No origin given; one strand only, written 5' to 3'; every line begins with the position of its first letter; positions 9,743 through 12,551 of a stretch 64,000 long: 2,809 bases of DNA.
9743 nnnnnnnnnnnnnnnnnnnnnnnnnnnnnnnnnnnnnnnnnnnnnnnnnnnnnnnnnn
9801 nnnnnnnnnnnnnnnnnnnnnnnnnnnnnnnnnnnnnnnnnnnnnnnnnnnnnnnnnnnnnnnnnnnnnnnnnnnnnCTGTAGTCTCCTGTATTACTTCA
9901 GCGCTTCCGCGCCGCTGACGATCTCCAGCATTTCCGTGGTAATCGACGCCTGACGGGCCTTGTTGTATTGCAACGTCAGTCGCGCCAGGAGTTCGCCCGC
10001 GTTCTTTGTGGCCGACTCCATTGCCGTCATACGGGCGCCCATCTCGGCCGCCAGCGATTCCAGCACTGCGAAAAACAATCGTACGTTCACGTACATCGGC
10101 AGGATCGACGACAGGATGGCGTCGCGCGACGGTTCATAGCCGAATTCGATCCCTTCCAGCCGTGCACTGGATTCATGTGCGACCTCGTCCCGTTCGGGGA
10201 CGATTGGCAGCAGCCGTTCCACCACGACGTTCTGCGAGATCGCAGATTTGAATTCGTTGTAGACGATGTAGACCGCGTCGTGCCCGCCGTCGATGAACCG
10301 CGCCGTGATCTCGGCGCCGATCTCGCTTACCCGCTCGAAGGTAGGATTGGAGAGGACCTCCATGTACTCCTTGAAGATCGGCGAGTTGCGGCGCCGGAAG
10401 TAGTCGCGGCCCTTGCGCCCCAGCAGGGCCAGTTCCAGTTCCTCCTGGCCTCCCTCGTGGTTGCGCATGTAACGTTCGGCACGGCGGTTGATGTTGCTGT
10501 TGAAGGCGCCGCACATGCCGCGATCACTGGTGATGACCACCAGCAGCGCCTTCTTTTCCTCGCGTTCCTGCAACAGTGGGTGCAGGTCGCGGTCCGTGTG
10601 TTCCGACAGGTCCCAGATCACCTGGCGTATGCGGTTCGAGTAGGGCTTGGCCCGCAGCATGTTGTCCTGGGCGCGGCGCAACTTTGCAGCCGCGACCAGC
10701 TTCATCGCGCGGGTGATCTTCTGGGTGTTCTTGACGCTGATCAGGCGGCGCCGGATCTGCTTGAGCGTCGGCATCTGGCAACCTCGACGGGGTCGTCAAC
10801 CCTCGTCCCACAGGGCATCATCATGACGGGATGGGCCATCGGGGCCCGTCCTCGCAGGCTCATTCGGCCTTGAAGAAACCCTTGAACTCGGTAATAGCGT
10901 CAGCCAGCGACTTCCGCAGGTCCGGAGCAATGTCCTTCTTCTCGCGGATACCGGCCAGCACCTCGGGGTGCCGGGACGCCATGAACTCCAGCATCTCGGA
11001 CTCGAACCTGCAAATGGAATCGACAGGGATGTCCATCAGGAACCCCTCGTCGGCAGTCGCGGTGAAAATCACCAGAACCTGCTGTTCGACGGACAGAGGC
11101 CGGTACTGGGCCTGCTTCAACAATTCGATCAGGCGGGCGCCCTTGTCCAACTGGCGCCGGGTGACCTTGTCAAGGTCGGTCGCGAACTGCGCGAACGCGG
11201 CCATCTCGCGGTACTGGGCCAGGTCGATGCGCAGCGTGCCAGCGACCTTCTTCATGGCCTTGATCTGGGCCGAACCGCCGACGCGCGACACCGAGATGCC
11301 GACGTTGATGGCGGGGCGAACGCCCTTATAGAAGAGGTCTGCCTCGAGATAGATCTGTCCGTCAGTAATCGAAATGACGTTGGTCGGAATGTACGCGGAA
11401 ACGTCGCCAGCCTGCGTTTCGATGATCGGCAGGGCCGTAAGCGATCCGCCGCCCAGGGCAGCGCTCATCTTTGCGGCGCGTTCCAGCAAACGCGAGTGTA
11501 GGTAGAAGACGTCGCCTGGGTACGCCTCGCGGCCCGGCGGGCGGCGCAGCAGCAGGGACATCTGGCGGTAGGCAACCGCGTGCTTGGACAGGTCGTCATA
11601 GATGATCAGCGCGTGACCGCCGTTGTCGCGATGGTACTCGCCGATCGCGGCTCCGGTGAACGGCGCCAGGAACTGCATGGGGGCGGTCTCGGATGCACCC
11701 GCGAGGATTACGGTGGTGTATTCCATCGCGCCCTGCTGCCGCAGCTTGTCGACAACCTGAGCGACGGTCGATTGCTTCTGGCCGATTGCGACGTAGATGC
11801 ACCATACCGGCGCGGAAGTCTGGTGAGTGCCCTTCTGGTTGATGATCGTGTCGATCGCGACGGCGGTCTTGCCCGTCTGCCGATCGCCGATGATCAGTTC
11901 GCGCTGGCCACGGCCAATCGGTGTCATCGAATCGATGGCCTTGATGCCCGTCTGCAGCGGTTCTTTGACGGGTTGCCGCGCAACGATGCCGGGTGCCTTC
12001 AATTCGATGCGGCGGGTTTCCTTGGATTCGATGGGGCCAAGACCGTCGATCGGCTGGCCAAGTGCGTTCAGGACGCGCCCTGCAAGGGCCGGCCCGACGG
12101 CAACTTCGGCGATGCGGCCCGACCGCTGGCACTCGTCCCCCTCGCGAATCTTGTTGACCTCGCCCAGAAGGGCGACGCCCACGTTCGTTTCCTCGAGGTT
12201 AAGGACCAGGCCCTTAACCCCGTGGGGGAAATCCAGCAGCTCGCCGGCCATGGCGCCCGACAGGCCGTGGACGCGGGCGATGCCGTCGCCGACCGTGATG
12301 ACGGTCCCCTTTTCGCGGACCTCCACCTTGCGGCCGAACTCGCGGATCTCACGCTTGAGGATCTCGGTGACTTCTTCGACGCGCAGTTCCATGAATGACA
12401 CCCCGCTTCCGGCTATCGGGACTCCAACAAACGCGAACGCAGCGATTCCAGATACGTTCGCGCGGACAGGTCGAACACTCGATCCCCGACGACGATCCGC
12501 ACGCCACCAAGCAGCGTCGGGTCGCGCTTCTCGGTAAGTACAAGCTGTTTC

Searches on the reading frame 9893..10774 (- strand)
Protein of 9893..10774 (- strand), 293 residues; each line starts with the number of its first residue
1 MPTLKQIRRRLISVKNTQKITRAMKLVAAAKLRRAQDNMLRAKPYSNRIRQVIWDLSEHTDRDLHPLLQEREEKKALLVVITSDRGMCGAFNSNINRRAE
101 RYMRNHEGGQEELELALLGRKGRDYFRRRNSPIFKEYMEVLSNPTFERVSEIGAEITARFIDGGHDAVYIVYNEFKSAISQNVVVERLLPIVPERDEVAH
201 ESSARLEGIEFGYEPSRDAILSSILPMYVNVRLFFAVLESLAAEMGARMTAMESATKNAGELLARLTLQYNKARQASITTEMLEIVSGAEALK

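Call 8: search_protein_families(library=pfam, proteins=[window:9893-10774:-], max_evalue=0.001)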
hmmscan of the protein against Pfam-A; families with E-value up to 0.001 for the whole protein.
window:9893-10774:- (293 aa): 1 family
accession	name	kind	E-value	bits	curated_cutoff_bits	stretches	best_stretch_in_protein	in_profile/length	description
PF00231.24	ATP-synt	-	9.6e-104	347.5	39.9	1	3-292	1-285/285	ATP synthase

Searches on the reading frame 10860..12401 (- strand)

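Call 8: search_protein_families(library=pfam, proteins=[window:10860-12401:-], max_evalue=0.001)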
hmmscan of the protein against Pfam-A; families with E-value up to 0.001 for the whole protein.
window:10860-12401:- (513 aa): 4 families
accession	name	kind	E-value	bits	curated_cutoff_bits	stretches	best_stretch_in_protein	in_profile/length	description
PF00006.31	ATP-synt_ab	-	1.4e-80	270.4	29.5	1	152-372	1-213/213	ATP synthase alpha/beta family, nucleotide-binding domain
PF00306.32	ATP-synt_ab_C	-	6.1e-47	159.5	27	1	379-506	1-126/126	ATP synthase alpha/beta chain, C terminal domain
PF02874.29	ATP-synt_ab_N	-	1.8e-15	57.6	20.9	1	28-95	2-69/69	ATP synthase alpha/beta family, beta-barrel domain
PF09378.16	HAS-barrel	-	0.00077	20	25.2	0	30-107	4-85/90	HAS barrel domain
